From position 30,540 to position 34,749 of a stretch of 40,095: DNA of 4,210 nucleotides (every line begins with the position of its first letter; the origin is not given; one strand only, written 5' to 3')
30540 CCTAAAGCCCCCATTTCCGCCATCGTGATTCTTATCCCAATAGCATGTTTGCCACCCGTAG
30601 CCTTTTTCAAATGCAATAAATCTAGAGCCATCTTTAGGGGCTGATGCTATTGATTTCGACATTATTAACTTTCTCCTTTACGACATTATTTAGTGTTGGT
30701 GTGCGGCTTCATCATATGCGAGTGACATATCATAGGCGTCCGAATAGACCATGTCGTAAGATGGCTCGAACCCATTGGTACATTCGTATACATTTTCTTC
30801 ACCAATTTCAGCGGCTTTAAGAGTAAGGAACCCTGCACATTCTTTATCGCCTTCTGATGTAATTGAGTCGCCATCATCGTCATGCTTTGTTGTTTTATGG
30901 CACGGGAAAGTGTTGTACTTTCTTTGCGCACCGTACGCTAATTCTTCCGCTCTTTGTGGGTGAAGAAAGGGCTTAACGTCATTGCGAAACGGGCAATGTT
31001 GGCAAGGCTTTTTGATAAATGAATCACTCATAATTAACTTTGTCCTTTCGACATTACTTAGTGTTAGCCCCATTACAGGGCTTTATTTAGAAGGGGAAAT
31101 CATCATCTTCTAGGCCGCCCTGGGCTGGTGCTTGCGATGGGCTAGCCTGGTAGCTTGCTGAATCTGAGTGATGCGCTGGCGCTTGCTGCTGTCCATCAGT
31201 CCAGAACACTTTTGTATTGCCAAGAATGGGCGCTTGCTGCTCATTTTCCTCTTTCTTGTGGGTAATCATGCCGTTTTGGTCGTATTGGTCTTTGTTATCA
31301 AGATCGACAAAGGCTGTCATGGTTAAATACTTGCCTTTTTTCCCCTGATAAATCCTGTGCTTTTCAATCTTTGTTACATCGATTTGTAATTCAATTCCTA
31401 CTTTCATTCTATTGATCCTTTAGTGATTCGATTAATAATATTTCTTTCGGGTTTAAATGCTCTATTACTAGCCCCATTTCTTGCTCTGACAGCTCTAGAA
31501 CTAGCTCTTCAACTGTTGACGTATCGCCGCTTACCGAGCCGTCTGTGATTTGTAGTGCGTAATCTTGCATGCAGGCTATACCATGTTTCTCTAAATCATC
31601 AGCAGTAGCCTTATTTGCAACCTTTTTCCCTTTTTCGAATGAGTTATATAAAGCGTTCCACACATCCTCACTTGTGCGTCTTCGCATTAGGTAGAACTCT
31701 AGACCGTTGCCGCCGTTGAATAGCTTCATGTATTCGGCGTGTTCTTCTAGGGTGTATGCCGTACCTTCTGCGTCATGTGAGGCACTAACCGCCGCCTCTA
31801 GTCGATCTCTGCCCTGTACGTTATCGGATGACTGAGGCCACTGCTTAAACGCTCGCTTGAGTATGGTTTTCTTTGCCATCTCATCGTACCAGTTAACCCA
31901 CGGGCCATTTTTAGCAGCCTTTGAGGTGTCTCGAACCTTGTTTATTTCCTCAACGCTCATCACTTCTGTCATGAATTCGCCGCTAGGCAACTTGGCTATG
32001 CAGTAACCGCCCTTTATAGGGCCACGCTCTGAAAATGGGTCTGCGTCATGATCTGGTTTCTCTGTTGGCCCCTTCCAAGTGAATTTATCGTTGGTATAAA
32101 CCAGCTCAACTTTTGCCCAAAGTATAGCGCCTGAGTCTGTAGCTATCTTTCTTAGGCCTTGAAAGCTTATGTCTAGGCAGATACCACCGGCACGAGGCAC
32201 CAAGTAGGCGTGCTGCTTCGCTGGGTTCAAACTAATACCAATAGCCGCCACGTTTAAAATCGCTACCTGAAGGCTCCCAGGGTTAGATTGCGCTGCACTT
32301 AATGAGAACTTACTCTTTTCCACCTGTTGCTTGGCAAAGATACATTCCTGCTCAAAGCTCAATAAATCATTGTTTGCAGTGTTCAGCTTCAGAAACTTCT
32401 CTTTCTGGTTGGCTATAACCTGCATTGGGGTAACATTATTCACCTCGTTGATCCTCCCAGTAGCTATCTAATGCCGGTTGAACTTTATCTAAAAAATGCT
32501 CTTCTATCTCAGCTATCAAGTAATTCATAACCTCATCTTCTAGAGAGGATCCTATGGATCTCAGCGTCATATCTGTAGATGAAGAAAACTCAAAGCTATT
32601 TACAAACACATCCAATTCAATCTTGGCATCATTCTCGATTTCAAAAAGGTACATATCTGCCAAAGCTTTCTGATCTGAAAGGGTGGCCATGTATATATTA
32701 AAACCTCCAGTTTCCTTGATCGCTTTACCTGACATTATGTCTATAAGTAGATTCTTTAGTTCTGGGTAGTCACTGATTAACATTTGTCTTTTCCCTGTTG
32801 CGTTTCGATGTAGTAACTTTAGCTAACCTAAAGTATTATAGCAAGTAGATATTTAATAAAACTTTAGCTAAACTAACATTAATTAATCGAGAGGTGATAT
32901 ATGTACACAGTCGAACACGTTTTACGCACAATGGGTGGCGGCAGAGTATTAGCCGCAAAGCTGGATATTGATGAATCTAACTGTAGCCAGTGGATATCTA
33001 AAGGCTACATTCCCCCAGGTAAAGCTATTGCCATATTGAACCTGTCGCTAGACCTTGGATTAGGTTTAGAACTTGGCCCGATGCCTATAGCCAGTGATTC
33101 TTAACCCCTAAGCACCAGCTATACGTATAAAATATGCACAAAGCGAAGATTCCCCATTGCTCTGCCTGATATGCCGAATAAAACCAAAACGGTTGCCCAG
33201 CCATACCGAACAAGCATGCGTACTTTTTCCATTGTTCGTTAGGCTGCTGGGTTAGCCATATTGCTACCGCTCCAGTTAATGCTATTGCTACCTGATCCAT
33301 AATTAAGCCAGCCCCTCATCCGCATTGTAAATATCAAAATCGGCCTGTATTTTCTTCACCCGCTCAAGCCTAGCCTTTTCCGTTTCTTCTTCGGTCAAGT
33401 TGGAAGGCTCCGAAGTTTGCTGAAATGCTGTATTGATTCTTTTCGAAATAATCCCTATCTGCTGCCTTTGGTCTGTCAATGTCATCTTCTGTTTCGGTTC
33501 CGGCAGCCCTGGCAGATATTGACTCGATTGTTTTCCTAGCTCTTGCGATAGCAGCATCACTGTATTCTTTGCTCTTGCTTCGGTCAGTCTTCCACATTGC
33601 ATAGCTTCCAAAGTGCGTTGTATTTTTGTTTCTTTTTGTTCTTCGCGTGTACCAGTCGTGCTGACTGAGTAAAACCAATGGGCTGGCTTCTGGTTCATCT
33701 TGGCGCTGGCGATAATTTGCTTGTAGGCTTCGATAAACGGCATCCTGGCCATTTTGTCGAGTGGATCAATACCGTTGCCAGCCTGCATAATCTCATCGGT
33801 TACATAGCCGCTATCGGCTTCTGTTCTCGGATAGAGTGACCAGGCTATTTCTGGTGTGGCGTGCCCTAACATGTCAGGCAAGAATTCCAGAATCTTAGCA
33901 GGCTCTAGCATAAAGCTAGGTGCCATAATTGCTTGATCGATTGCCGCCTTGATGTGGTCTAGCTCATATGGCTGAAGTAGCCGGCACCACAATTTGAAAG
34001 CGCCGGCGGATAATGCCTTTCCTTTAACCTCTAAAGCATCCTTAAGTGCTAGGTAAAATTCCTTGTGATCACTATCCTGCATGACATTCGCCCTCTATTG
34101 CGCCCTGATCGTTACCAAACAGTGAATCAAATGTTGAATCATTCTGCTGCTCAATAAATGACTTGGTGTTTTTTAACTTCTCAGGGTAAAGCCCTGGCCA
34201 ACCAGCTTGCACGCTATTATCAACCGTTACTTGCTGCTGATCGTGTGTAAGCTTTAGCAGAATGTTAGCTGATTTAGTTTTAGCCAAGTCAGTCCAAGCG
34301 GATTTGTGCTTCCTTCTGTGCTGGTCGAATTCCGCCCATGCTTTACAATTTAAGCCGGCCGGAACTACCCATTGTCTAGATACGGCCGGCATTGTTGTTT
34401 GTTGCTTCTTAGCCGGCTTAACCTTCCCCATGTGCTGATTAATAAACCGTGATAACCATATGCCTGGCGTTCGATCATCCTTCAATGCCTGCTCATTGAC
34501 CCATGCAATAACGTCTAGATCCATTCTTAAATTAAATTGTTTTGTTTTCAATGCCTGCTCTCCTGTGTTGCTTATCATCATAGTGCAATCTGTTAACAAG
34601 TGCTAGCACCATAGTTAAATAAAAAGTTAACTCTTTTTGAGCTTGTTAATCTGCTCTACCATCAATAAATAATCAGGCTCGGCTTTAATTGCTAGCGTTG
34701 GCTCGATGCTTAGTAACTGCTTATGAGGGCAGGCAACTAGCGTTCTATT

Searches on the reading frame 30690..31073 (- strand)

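Call 105: search_protein_families(library=phrogs, proteins=[window:30690-31073:-], max_evalue=0.001)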
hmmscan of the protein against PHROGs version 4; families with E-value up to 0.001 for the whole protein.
window:30690-31073:- (127 aa): 1 family
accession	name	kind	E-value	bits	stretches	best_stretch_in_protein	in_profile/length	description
phrog_5443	-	unknown function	7.3e-15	56.2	1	20-85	110-174/287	-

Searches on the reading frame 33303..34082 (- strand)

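Call 11: search_protein_families(library=phrogs, proteins=[window:33303-34082:-], max_evalue=0.01)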
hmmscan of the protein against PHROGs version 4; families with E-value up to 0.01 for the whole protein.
window:33303-34082:- (259 aa): 2 families
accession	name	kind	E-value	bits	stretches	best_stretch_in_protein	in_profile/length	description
phrog_6028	-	unknown function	3.8e-20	73.4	1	1-244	2-249/265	-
phrog_10105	-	unknown function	1.4e-05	25.7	1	1-72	1-75/210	-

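Call 12: search_protein_families(library=pfam, proteins=[window:33303-34082:-], max_evalue=0.01)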
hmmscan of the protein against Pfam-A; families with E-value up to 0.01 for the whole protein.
window:33303-34082:- (259 aa): 0 families

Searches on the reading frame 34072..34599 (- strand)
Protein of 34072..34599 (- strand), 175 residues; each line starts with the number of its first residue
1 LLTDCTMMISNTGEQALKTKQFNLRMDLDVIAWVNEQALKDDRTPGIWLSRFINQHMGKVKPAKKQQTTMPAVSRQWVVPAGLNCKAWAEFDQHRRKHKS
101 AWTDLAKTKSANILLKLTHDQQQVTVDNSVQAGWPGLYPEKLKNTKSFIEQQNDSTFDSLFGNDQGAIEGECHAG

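Call 11: search_protein_families(library=phrogs, proteins=[window:34072-34599:-], max_evalue=0.01)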
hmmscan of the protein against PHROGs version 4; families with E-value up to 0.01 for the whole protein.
window:34072-34599:- (175 aa): 3 families
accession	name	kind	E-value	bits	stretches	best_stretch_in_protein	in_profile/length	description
phrog_678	-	DNA, RNA and nucleotide metabolism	5.1e-08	33.9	1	75-153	215-296/346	replication initiation O-like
phrog_6451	-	DNA, RNA and nucleotide metabolism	0.00071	20.4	1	57-152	154-248/272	primosomal protein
phrog_18589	-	unknown function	0.0038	18.2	1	61-165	17-125/156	-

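Call 12: search_protein_families(library=pfam, proteins=[window:34072-34599:-], max_evalue=0.01)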
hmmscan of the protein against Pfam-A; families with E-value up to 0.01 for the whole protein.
window:34072-34599:- (175 aa): 0 families
